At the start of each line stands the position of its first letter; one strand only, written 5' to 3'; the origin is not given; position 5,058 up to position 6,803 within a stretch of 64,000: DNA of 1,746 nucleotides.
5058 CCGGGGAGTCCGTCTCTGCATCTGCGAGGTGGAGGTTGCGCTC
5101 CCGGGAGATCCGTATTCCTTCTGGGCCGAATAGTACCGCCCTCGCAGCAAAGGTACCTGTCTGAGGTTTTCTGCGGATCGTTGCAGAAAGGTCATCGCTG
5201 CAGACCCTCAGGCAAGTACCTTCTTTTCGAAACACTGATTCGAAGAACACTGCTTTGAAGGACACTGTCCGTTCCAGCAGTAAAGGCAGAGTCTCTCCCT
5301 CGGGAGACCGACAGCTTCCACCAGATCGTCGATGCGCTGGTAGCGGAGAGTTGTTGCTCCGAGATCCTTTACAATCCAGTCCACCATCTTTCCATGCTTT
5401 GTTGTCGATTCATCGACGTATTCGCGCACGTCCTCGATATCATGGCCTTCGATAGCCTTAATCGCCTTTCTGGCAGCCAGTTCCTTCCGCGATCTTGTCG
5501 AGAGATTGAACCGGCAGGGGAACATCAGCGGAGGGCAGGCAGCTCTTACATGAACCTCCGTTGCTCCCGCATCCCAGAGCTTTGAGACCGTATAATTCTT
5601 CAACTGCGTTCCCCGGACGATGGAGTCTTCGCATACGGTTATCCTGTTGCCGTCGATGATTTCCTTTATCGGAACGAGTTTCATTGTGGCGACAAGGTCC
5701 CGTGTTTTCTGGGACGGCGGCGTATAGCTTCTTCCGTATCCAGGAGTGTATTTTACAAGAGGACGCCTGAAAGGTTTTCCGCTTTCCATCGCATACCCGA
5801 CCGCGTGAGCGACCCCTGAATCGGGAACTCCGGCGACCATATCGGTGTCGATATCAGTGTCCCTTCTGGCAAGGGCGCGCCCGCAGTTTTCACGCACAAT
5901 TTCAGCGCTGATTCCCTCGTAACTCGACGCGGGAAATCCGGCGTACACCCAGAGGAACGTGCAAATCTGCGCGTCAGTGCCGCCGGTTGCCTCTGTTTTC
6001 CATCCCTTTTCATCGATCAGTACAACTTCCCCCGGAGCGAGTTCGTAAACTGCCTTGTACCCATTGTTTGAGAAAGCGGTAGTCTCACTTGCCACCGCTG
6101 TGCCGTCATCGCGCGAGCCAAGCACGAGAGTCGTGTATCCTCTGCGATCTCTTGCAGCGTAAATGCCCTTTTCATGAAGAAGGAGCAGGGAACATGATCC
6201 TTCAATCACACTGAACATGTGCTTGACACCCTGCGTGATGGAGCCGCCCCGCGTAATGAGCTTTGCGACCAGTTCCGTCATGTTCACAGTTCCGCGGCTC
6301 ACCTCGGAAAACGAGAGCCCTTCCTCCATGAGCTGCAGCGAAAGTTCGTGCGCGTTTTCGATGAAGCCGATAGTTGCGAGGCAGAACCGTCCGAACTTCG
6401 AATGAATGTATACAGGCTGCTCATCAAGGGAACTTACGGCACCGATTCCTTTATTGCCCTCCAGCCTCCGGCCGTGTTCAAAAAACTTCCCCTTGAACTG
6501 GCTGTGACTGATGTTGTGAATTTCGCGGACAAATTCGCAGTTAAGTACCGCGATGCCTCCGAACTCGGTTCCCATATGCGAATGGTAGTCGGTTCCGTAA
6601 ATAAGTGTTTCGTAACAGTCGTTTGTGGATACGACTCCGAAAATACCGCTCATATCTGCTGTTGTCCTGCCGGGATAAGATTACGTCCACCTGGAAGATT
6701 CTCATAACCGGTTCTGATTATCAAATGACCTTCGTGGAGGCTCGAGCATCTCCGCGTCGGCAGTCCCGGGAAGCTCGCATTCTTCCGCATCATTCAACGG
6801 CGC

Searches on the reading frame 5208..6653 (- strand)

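Call 42: search_protein_families(library=pfam, proteins=[window:5208-6653:-], max_evalue=0.0001)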
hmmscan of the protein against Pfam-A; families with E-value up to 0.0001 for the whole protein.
window:5208-6653:- (481 aa): 1 family
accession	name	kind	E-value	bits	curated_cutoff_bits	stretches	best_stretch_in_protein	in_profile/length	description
PF13537.11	GATase_7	-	3.7e-11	43.6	25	1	75-195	10-122/123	Glutamine amidotransferase domain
